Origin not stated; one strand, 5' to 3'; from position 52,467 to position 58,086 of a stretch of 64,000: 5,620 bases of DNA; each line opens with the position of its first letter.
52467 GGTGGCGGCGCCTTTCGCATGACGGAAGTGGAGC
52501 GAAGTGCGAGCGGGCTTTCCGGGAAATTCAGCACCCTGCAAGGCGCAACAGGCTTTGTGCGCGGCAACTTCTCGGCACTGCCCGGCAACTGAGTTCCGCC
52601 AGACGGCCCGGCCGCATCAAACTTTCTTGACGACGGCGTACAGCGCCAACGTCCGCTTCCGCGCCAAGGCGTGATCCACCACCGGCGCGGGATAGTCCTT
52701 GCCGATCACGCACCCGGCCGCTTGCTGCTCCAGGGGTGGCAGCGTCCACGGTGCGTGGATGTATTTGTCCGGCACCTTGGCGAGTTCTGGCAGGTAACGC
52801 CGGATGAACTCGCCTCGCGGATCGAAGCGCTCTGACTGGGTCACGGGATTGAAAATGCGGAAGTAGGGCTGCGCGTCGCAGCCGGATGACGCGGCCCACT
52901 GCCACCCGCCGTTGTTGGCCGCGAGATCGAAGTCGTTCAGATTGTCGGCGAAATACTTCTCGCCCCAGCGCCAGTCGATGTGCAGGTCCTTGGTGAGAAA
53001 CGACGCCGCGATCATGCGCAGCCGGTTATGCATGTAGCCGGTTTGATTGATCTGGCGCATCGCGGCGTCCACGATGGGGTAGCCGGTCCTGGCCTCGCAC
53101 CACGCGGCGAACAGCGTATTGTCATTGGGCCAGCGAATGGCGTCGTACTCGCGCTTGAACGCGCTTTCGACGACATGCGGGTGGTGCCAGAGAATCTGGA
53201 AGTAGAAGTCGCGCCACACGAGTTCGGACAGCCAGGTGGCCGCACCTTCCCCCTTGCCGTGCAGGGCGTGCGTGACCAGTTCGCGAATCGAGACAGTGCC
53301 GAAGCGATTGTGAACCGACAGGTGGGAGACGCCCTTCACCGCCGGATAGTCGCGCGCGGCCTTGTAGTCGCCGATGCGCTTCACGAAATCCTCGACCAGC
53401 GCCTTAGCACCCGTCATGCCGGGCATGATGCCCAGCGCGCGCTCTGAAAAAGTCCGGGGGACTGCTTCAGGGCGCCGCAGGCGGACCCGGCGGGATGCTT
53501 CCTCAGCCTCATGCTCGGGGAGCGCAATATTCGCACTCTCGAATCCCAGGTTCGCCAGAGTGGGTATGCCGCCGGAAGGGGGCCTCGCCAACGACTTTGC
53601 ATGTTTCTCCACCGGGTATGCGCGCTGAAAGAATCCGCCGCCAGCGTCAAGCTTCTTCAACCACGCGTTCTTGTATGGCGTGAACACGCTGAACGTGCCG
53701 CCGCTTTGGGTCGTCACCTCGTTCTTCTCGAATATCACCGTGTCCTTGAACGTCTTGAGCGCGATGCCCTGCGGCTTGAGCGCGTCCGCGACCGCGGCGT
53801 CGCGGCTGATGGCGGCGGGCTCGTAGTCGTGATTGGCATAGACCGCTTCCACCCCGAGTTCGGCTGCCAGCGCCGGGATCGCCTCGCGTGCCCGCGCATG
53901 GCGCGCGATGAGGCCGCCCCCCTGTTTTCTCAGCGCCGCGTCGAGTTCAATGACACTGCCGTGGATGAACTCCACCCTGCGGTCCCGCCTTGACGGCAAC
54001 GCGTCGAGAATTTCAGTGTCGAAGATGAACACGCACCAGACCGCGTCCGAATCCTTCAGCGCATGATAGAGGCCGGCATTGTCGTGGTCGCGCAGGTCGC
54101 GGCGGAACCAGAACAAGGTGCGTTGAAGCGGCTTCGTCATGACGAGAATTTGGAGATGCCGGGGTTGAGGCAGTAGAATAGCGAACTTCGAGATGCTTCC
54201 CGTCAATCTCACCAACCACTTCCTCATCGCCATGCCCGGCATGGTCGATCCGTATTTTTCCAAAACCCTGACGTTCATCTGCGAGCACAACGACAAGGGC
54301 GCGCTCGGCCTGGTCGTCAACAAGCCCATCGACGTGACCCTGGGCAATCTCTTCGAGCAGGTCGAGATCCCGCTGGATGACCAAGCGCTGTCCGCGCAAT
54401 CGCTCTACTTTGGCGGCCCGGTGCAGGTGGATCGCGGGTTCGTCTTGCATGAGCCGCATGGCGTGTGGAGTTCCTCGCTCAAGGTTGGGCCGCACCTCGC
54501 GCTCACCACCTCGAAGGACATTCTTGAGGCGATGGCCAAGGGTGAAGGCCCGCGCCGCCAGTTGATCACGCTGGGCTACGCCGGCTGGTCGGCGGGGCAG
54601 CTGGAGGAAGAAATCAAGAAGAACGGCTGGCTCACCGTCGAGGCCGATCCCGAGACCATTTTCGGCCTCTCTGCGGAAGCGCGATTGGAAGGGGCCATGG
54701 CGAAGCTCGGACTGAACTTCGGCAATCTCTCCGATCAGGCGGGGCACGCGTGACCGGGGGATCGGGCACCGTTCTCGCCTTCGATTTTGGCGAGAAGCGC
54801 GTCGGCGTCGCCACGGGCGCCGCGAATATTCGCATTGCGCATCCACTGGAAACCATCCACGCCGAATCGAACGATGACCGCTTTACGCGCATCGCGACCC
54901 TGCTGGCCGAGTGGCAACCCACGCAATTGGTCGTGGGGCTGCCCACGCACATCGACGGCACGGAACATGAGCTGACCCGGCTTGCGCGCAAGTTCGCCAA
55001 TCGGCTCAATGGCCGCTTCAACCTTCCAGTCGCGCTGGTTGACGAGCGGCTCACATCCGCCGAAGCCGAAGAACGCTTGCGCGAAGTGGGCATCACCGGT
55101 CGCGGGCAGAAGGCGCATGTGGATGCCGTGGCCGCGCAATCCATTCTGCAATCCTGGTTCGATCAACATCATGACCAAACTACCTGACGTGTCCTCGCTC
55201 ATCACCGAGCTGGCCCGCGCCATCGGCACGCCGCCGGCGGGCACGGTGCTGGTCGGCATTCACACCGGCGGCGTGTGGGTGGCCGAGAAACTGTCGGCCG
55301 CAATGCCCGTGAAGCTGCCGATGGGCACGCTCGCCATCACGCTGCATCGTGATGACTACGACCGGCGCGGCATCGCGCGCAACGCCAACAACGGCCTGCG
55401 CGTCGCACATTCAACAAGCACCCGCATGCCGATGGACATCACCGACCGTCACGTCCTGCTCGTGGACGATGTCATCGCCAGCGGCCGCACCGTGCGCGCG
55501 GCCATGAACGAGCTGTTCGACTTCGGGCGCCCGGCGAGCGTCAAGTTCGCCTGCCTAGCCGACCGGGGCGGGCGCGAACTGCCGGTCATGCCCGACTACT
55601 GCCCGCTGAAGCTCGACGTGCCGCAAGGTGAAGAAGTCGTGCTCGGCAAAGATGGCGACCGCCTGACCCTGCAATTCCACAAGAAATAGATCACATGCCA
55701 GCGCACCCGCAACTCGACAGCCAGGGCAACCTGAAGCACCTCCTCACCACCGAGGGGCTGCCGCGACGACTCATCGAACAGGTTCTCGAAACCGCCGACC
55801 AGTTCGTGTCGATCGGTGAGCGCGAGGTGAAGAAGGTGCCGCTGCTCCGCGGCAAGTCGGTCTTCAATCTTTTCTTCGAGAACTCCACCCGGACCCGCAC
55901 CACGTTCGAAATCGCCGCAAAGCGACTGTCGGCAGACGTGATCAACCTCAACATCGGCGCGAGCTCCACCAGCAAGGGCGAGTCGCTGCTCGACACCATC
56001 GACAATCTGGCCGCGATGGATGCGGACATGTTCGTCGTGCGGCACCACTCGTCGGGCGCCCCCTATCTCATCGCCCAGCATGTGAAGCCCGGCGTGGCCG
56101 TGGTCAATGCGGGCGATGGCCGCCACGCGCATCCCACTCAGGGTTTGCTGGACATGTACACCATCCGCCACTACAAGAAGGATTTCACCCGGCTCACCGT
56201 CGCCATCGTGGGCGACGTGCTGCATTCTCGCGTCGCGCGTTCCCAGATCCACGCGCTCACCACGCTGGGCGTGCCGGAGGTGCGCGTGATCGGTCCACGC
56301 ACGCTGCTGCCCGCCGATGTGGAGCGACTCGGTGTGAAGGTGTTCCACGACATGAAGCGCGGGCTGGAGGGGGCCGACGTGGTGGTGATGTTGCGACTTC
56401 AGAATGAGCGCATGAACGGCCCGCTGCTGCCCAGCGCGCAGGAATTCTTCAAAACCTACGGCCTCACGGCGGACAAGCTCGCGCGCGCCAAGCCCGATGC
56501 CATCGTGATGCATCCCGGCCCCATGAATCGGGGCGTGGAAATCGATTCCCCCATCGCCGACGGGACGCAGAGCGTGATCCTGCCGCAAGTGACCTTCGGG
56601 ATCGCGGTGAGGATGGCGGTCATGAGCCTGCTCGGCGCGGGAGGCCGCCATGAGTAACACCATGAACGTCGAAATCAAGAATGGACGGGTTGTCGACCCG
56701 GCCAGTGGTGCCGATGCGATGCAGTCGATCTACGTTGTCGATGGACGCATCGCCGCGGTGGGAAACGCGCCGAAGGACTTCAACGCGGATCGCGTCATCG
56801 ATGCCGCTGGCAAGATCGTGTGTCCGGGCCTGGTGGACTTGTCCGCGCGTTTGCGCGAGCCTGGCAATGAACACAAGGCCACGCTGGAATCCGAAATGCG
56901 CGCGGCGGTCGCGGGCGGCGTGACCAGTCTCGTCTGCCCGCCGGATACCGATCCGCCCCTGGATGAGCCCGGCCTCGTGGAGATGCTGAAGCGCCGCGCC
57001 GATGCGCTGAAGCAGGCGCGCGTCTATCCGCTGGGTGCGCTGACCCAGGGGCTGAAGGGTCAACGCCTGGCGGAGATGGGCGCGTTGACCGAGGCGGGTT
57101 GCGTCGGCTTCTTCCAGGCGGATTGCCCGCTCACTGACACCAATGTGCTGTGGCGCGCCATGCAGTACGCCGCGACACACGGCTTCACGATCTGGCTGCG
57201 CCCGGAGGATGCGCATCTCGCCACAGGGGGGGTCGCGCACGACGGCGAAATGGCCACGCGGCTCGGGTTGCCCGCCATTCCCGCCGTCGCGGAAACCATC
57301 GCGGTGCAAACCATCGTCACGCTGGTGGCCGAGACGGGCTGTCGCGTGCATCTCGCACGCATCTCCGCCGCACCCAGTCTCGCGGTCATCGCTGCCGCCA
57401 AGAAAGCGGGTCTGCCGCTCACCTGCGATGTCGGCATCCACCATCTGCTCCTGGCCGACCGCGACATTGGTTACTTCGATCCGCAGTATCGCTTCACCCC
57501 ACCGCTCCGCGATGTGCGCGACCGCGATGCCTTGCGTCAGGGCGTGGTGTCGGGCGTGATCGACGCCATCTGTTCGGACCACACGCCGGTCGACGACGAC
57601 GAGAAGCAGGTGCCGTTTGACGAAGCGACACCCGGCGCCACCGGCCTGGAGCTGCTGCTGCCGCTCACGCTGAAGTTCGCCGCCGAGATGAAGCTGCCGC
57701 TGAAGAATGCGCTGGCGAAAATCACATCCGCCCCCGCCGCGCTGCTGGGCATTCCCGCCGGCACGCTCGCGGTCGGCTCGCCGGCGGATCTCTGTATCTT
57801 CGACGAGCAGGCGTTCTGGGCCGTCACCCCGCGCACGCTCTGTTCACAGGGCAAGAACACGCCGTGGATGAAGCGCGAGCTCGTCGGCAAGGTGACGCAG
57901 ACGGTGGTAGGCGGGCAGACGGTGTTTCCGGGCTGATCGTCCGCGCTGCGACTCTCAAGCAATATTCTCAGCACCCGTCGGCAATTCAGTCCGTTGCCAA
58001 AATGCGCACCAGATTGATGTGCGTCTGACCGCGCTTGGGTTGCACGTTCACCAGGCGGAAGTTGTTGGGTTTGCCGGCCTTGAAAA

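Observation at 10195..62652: Highly iterated 12-bp palindrome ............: 24 perfect copies in 52 kb of high-GC DNA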

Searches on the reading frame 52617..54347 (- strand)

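Call 8: search_protein_families(library=pfam, proteins=[window:52617-54347:-])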
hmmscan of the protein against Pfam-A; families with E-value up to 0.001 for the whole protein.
window:52617-54347:- (576 aa): 2 families
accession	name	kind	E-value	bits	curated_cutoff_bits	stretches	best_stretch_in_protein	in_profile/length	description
PF03441.19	FAD_binding_7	-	1.2e-93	312.6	27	1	372-570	1-201/203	FAD binding domain of DNA photolyase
PF00875.24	DNA_photolyase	-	1.6e-43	148.9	26.6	1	78-234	2-157/164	DNA photolyase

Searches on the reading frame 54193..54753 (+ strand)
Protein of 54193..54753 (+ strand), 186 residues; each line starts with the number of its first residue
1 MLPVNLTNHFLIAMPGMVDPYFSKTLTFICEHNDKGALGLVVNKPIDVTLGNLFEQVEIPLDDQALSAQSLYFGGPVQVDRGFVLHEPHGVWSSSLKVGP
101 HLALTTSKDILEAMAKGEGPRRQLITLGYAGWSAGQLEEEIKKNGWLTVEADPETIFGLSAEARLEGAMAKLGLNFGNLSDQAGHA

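Call 33: search_protein_families(library=pfam, proteins=[window:54193-54753:+], max_evalue=0.001)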
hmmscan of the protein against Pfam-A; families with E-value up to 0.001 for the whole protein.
window:54193-54753:+ (186 aa): 1 family
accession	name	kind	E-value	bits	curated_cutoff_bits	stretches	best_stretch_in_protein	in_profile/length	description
PF02622.21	DUF179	-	1.8e-49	168.2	27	1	15-173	1-157/157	AlgH-like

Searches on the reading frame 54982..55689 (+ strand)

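Call 33: search_protein_families(library=pfam, proteins=[window:54982-55689:+], max_evalue=0.001)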
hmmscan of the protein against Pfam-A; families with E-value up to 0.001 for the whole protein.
window:54982-55689:+ (235 aa): 2 families
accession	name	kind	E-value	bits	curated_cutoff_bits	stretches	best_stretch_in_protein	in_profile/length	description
PF00156.33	Pribosyltran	-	3.7e-16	59.3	26.3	1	88-202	31-133/158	Phosphoribosyl transferase domain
PF14681.12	UPRTase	-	2.1e-06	27.8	27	1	141-192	106-158/206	Uracil phosphoribosyltransferase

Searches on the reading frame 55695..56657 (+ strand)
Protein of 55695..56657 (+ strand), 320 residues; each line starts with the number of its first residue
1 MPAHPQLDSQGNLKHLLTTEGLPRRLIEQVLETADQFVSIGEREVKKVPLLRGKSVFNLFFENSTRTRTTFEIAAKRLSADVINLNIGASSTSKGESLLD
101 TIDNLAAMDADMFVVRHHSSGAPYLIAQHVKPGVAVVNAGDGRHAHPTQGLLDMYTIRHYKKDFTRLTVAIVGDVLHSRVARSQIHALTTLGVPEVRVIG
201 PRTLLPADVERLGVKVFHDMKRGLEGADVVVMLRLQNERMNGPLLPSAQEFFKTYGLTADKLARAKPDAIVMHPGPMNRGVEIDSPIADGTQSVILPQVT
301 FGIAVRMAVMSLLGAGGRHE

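Call 34: search_protein_families(library=pfam, proteins=[window:55695-56657:+], max_evalue=0.001)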
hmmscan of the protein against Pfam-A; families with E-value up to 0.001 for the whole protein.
window:55695-56657:+ (320 aa): 2 families
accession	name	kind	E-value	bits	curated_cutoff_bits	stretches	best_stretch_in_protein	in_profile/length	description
PF02729.26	OTCace_N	-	1.2e-40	139.4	29.9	1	14-158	1-147/148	Aspartate/ornithine carbamoyltransferase, carbamoyl-P binding domain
PF00185.30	OTCace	-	1.9e-24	87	29.4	1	167-312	3-156/157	Aspartate/ornithine carbamoyltransferase, Asp/Orn binding domain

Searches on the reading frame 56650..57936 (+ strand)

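Call 34: search_protein_families(library=pfam, proteins=[window:56650-57936:+], max_evalue=0.001)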
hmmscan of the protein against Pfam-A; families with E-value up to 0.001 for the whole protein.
window:56650-57936:+ (428 aa): 2 families
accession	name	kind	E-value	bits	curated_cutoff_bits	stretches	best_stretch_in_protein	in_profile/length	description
PF01979.26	Amidohydro_1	-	4.9e-15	56.1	25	1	210-425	178-345/345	Amidohydrolase family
PF07969.17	Amidohydro_3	-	4.3e-14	53.3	29.7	1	256-426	326-472/472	Amidohydrolase family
